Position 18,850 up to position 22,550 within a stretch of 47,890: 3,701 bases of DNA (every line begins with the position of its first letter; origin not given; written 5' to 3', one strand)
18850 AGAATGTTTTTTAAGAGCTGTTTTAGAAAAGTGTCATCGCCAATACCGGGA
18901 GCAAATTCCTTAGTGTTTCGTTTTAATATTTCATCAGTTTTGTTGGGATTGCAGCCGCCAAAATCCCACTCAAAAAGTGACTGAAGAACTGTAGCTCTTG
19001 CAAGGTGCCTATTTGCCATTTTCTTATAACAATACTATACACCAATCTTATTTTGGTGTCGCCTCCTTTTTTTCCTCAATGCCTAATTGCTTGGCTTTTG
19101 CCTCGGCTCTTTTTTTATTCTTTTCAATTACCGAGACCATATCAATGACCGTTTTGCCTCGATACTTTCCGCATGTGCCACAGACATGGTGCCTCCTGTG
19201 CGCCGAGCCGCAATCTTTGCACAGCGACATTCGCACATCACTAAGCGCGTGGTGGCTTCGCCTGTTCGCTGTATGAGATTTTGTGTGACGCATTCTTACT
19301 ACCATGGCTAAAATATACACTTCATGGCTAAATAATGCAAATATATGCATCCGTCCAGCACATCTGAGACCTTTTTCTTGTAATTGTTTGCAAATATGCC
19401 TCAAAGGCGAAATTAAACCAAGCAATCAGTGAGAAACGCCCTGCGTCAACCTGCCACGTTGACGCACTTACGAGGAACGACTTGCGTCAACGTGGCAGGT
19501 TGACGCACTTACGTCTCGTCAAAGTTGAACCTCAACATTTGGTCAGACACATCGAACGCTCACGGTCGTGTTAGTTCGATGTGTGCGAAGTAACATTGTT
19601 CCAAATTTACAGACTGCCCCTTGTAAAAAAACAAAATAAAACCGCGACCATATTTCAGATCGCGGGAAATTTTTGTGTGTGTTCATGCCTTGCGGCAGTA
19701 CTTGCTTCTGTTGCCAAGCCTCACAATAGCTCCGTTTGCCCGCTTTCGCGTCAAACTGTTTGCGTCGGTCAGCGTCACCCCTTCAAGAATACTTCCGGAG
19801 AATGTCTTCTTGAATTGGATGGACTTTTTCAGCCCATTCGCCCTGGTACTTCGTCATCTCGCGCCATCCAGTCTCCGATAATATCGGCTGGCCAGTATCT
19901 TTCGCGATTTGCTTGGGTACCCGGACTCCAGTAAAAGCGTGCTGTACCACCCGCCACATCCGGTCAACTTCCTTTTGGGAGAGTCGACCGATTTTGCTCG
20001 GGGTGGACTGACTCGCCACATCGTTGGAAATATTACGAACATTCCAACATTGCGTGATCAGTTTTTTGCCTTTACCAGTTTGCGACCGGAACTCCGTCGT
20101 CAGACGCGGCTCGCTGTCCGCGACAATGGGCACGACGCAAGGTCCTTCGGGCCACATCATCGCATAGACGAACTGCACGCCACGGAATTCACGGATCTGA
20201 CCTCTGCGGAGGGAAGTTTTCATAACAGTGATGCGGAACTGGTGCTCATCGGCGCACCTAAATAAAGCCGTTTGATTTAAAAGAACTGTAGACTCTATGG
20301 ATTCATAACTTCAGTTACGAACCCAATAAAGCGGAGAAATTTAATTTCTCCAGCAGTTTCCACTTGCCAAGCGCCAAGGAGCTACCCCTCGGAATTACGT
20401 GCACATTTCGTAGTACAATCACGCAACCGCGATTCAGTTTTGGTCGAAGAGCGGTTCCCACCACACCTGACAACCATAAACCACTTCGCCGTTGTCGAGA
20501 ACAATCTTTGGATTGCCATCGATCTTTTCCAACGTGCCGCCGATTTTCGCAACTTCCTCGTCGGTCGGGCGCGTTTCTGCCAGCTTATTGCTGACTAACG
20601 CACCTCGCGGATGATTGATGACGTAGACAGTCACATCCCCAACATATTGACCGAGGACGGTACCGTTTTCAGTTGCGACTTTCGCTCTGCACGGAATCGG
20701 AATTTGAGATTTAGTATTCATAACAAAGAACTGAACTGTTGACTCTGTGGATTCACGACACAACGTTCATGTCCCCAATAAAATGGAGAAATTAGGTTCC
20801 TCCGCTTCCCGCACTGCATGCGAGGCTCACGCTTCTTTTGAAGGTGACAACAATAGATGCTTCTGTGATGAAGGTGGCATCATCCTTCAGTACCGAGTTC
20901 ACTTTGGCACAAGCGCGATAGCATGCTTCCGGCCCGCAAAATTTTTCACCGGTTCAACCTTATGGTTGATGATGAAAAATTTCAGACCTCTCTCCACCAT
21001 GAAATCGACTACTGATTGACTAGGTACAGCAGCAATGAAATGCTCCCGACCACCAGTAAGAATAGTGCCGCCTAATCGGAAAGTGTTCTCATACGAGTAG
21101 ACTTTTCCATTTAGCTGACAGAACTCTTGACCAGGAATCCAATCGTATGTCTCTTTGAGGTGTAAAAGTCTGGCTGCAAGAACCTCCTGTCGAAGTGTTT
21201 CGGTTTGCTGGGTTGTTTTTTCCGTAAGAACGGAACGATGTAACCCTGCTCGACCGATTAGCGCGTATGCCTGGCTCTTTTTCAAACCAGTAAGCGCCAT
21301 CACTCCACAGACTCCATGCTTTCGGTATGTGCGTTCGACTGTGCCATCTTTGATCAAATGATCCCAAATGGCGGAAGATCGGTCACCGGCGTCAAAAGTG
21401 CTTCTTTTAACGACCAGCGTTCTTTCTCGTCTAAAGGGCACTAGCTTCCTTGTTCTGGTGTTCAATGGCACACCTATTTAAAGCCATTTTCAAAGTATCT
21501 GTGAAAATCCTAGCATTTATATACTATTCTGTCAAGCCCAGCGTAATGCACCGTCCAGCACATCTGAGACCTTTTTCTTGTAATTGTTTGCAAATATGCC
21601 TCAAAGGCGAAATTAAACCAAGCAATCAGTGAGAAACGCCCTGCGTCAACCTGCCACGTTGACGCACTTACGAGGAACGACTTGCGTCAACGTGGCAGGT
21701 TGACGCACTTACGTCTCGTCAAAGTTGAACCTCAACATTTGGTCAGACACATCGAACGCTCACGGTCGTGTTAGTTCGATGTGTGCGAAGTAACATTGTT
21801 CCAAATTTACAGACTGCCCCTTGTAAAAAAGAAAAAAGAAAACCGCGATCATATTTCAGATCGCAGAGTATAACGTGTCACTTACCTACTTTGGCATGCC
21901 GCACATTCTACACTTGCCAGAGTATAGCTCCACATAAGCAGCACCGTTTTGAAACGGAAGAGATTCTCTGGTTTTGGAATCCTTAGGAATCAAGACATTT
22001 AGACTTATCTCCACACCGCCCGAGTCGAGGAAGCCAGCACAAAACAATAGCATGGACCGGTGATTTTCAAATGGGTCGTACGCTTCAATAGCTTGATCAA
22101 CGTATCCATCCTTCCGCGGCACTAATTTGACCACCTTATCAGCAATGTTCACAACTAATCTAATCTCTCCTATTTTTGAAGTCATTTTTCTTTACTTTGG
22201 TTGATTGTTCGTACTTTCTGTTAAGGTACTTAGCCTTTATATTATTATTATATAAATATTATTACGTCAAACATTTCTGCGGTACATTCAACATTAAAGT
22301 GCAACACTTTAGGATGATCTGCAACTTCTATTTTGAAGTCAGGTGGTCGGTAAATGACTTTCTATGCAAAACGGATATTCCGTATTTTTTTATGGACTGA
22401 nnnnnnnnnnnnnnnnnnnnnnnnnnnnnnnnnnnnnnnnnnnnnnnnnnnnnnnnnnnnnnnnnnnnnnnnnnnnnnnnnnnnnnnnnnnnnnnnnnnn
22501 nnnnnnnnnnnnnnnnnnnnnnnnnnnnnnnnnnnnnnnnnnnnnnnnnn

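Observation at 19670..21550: GC-rich three-gene operon (HTH protein, unknown, weakly MazF-like) inserted in a housekeeping cluster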

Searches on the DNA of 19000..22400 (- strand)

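Call 11: search_rna_families(source=window, start=19000, end=22400, threshold=evalue, max_evalue=10)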
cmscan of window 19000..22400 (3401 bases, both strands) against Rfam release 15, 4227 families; matches with E-value up to 10: 12.
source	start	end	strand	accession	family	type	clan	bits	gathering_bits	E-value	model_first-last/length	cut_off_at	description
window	19441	19507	-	RF04248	MIR7486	Gene; miRNA;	-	39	67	0.00013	1-87/87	no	MIR7486 microRNA precursor family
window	21641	21707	-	RF04248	MIR7486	Gene; miRNA;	-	39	67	0.00013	1-87/87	no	MIR7486 microRNA precursor family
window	19442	19508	+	RF04248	MIR7486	Gene; miRNA;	-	36.4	67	0.00054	1-87/87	no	MIR7486 microRNA precursor family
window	21642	21708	+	RF04248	MIR7486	Gene; miRNA;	-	36.4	67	0.00054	1-87/87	no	MIR7486 microRNA precursor family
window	19445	19504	+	RF03929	mir-6579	Gene; miRNA;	-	23.4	47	0.46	1-68/68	no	mir-6579 microRNA precursor family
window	21645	21704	+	RF03929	mir-6579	Gene; miRNA;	-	23.4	47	0.46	1-68/68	no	mir-6579 microRNA precursor family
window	19444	19505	-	RF00718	mir-431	Gene; miRNA;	-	20.9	70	3.4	1-86/86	no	mir-431 microRNA precursor family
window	21644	21705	-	RF00718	mir-431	Gene; miRNA;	-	20.9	70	3.4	1-86/86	no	mir-431 microRNA precursor family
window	19221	19292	+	RF03536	Flavi_TBFV_xrRNA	Cis-reg;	-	19.3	46.5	0.88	1-89/89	no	Tick-borne Flavivirus exoribonuclease-resistant RNA element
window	20575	20662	+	RF00301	snoZ256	Gene; snRNA; snoRNA; CD-box;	-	18.8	50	1.6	1-94/94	no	Small nucleolar RNA Z256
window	19617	19665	-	RF02401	ClpQY_promoter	Cis-reg;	-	17.8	42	1.2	1-47/57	no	ClpQY promoter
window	21404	21507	-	RF02916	atpB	Cis-reg;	-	14.4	37.4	5.4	1-128/128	no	atpB RNA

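Call 31: search_rna_families(sources=[L003, L004, L005, L002, L001], threshold=evalue, max_evalue=1, show_alignments=4)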
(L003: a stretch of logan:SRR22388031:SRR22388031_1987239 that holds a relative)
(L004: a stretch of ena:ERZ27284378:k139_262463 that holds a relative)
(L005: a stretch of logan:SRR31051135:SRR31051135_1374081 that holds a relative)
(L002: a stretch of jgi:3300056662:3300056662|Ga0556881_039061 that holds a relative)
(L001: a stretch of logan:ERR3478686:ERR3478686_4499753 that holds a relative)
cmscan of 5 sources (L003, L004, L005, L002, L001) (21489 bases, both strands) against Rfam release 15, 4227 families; matches with E-value up to 1: 9.
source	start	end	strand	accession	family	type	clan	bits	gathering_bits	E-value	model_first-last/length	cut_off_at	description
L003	10247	10300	+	RF00008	Hammerhead_3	Gene; ribozyme;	CL00010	46.2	48.5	2e-07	1-54/54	no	Hammerhead ribozyme (type III)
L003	8555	8608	+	RF00008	Hammerhead_3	Gene; ribozyme;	CL00010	45.9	48.5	2.5e-07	1-54/54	no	Hammerhead ribozyme (type III)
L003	4366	4420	+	RF00008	Hammerhead_3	Gene; ribozyme;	CL00010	39.6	48.5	1.5e-05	1-54/54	no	Hammerhead ribozyme (type III)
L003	5213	5266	+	RF00008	Hammerhead_3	Gene; ribozyme;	CL00010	37.6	48.5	5.6e-05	1-54/54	no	Hammerhead ribozyme (type III)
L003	9178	9231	+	RF00008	Hammerhead_3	Gene; ribozyme;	CL00010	35.7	48.5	0.00018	1-54/54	no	Hammerhead ribozyme (type III)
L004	1476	1554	+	RF00008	Hammerhead_3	Gene; ribozyme;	CL00010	31.8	48.5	0.0025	1-54/54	no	Hammerhead ribozyme (type III)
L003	4438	4512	+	RF04204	mir-3473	Gene; miRNA;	-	30.5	71.8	0.0086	1-78/78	no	mir-3473 microRNA precursor family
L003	5876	5959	-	RF00739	MIR476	Gene; miRNA;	-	26.4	80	0.53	1-92/92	no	MIR476 microRNA precursor family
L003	4438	4512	-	RF04204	mir-3473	Gene; miRNA;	-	25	71.8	0.28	1-78/78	no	mir-3473 microRNA precursor family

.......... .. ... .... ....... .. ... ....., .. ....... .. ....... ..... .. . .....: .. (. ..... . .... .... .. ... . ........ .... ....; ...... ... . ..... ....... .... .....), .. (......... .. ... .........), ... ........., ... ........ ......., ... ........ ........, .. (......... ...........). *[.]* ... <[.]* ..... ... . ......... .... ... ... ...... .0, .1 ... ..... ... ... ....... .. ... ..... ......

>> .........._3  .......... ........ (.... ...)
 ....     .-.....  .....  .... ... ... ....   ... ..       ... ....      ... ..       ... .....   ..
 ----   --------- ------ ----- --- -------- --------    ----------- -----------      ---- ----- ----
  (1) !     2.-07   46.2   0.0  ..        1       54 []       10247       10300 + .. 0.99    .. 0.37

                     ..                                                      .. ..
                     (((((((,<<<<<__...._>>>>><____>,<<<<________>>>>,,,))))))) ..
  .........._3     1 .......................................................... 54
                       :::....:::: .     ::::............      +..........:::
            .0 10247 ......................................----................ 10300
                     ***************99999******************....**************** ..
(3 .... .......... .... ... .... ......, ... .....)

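Call 57: build_rna_model(alignment_id=A3)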
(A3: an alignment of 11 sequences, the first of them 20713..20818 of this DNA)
Model R1 built from alignment A3 (11 sequences, 110 columns); structure: RNAalifold consensus.
model positions 98; base pairs 19; branch points 1; effective number of sequences 3.66; information 0.59 bits per position. Calibrated on 0.2 Mb of random sequence (short: E-values are rough).
structure used (alignment columns):
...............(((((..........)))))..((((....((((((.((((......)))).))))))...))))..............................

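Call 58: search_with_rna_model(model_id=R1, sources=[window, L002, L003, L004, L005, L006, L007, L008, L009, L010, L011, L012, L013, L014, L015, L016, L017, L018, L019, L020, L021, L022, L023, L024, L025, L026, L027, L028, L029, L030, L031, L032, L033, L034, L035, L036, L037, L038, L039, L040, L041, L042, L043, L044, L045, L046, L047, L048, L049, L050, L051, L052, L053, L054, L055, L056, L057, L058, L059, L060, L061, L062, L063, L064, L065, L066, L067, L068], max_evalue=1, make_alignment=true)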
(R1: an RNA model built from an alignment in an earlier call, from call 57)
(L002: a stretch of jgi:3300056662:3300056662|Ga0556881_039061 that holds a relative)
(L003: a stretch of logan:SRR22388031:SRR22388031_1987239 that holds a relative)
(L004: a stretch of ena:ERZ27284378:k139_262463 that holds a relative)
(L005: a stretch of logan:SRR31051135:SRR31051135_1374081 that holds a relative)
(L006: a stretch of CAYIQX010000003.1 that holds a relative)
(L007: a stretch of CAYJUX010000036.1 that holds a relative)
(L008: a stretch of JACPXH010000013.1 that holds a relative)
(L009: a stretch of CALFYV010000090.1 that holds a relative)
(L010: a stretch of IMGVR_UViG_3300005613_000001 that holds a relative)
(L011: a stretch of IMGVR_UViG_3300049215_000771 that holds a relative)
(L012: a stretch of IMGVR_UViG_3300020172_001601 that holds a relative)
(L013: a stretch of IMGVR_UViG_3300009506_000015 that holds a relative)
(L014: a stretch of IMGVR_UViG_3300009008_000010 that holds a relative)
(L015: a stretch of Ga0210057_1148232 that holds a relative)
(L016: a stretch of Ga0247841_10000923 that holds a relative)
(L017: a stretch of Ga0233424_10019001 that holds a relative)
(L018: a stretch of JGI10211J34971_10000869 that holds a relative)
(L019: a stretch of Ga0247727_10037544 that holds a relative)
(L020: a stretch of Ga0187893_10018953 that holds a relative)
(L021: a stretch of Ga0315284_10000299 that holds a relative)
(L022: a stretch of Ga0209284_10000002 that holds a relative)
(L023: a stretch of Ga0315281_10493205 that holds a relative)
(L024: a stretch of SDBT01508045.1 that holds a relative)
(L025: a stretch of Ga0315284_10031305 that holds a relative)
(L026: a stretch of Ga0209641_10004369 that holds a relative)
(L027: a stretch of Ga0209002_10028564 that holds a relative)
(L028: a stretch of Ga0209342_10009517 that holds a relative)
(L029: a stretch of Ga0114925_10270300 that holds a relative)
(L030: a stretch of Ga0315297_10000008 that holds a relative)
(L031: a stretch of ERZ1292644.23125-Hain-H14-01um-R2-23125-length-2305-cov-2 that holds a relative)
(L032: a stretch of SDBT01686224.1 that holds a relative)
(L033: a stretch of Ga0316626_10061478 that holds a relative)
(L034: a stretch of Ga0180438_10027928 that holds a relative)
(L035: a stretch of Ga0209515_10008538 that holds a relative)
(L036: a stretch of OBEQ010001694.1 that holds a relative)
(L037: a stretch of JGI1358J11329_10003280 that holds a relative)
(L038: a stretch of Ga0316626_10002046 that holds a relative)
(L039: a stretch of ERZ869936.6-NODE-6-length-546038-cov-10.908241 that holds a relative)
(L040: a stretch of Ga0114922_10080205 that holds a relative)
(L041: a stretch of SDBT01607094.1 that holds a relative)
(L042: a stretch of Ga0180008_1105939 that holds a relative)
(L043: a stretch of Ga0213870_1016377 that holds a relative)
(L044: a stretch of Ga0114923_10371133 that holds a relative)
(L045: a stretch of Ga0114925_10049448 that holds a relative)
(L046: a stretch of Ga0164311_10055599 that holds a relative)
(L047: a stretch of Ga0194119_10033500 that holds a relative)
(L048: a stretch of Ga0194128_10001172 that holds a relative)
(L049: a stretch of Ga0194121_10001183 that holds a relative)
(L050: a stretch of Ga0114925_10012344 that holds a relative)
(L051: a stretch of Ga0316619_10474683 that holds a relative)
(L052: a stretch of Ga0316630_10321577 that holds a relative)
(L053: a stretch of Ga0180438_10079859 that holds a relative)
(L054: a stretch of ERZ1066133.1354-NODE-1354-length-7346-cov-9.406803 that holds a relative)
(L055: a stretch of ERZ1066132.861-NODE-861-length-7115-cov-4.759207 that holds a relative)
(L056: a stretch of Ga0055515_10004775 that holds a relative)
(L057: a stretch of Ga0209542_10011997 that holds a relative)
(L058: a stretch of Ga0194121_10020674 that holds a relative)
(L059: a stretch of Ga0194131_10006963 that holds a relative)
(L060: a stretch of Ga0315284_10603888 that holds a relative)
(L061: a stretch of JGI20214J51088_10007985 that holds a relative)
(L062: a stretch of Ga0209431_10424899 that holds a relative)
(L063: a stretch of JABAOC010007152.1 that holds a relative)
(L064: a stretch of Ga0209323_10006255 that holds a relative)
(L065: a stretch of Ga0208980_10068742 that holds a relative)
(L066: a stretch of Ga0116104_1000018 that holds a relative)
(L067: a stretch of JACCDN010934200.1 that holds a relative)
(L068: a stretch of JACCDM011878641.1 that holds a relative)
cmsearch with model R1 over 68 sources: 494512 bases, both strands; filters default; matches with E-value up to 1: 19.
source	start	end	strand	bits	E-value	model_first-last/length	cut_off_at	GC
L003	6344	6441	+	92.2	4.1e-15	1-98/98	no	0.34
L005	440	538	+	90.4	9.6e-15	1-98/98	no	0.4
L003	7905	8000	+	84.8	1.2e-13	1-98/98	no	0.32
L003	5804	5902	+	83.9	1.8e-13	1-98/98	no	0.34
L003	10771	10868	+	83.7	2e-13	1-98/98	no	0.42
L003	11439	11536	+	82.6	3.2e-13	1-98/98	no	0.31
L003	11096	11196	+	74.5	1.3e-11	1-98/98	no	0.35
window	20268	20366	-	72.9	2.6e-11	1-98/98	no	0.36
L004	683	782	+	68.5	1.9e-10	1-98/98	no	0.48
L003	6908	7002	+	63.5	1.8e-09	1-98/98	no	0.27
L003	4819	4913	+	61.5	4.6e-09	1-98/98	no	0.34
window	20713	20817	-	61.2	5.2e-09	1-98/98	no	0.44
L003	7420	7517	+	58.1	2.2e-08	1-98/98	no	0.39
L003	9307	9410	+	37.8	0.00021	1-98/98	no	0.46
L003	3785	3881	+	36.9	0.00033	1-98/98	no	0.37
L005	1195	1303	+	34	0.0012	1-98/98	no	0.42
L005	1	53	+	29.1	0.011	46-98/98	5'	0.38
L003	1689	1791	+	28.7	0.013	1-98/98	no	0.34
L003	6923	7015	-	20.5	0.56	1-98/98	no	0.29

Alignment A4: 19 matches aligned to the model, 126 columns, each read 5' to 3' on its own strand. Consensus structure (alignment columns), stored with it:
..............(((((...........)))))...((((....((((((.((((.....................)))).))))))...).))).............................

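Call 80: search_with_rna_model(model_id=R1, source=L072, max_evalue=1, show_alignments=2)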
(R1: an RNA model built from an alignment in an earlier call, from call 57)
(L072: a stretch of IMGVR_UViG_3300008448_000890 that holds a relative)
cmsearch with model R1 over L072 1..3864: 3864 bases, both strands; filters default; matches with E-value up to 1: 0.
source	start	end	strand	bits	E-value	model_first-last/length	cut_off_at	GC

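Call 83: search_rna_families(sources=[L006, L007, L008, L014, L022, L034], threshold=evalue, max_evalue=0.01)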
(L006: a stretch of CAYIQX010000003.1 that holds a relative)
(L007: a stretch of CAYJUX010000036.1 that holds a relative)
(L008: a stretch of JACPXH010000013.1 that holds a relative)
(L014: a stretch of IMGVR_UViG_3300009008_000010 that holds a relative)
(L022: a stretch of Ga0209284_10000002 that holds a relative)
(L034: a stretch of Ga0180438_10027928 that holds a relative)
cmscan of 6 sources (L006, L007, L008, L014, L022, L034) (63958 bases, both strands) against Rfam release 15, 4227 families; matches with E-value up to 0.01: 2.
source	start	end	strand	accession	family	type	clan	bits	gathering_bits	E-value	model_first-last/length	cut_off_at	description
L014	15301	15374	+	RF00005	tRNA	Gene; tRNA;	CL00001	65.2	29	6.5e-12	1-71/71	no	tRNA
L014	15620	15716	+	RF00005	tRNA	Gene; tRNA;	CL00001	42.6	29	1.1e-05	1-71/71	no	tRNA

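Call 84: build_rna_model(alignment_id=A5)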
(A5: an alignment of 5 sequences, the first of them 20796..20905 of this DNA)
Model R2 built from alignment A5 (5 sequences, 124 columns); structure: RNAalifold consensus.
model positions 105; base pairs 12; branch points 1; effective number of sequences 2.26; information 0.59 bits per position. Calibrated on 0.2 Mb of random sequence (short: E-values are rough).
structure used (alignment columns):
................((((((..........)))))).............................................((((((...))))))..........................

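Call 85: search_with_rna_model(model_id=R2, sources=[window, L002, L003, L004, L005, L006, L007, L008, L009, L010, L011, L012, L013, L014, L015, L016, L017, L018, L019, L020, L021, L022, L023, L024, L025, L026, L027, L028, L029, L030, L031, L032, L033, L034, L035, L036, L037, L038, L039, L040, L041, L042, L043, L044, L045, L046, L047, L048, L049, L050, L051, L052, L053, L054, L055, L056, L057, L058, L059, L060, L061, L062, L063, L064, L065, L066, L067, L068], max_evalue=1)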
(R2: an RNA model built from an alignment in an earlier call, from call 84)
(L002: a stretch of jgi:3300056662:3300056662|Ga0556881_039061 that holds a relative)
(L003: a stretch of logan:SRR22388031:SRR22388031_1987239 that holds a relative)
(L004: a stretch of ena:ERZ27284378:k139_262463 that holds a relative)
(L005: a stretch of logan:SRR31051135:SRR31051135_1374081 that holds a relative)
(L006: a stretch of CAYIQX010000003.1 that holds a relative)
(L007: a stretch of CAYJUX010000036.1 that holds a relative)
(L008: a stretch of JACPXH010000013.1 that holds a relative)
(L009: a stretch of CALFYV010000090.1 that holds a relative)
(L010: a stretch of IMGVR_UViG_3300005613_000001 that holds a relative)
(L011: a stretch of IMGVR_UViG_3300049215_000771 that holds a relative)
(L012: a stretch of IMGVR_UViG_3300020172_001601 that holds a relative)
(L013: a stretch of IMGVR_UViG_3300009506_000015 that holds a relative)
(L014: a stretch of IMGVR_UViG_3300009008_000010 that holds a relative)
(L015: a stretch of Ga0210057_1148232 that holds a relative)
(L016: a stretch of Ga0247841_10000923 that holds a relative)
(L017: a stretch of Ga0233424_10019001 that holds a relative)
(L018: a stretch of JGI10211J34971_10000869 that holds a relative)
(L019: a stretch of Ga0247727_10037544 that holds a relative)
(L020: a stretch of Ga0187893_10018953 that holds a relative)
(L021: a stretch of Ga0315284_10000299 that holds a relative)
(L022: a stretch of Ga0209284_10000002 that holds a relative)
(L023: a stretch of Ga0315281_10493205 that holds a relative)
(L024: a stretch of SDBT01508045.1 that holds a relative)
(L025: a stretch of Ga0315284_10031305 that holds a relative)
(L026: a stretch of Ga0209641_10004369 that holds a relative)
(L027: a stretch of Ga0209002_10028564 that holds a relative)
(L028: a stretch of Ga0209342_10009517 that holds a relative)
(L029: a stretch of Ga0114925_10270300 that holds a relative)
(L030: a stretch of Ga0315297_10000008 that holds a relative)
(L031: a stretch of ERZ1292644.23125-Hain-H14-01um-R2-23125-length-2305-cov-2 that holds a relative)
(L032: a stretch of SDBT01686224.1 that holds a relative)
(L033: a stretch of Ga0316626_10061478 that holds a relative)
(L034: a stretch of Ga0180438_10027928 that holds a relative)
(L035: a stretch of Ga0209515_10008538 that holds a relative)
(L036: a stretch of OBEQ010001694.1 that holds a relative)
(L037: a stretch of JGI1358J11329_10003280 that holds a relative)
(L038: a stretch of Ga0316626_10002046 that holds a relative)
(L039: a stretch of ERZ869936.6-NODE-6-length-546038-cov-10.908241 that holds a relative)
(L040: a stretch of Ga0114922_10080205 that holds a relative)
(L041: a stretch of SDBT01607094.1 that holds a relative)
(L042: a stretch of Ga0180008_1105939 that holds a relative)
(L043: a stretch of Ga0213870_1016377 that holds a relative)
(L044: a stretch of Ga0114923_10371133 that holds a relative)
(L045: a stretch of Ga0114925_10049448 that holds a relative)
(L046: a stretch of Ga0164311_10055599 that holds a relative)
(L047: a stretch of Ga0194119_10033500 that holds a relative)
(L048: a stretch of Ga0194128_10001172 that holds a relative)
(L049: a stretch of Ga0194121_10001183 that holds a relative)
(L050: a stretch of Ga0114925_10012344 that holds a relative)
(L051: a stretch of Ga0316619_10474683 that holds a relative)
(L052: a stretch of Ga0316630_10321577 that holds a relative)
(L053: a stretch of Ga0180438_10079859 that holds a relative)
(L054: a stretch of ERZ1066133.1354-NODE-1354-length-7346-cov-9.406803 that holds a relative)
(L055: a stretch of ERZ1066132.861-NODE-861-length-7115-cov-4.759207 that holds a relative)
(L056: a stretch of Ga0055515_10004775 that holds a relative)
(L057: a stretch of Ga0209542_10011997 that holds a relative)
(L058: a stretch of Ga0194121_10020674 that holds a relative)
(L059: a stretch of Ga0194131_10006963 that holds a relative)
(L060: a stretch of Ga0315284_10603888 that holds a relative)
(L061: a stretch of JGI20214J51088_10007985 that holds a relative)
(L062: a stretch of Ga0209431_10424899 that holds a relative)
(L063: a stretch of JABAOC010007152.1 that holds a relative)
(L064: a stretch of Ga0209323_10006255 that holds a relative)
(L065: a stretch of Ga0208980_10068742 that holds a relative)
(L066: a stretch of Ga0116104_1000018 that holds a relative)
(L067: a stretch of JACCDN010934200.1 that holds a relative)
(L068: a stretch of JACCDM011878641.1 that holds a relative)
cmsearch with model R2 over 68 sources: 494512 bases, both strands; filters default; matches with E-value up to 1: 5.
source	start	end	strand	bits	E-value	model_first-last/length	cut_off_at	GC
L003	10096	10200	+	107.2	2e-23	1-105/105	no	0.42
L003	8452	8556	+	99.1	1.9e-21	1-105/105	no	0.44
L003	3685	3787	+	98.3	3.1e-21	1-105/105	no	0.5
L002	1190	1296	+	92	1.1e-19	1-105/105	no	0.47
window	20792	20899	-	92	1.1e-19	1-105/105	no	0.5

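Call 86: build_rna_model(alignment_id=A6)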
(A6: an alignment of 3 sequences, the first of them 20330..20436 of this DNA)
Model R3 built from alignment A6 (3 sequences, 112 columns); structure: RNAalifold consensus.
model positions 111; base pairs 28; branch points 3; effective number of sequences 1.26; information 0.59 bits per position. Calibrated on 0.2 Mb of random sequence (short: E-values are rough).
structure used (alignment columns):
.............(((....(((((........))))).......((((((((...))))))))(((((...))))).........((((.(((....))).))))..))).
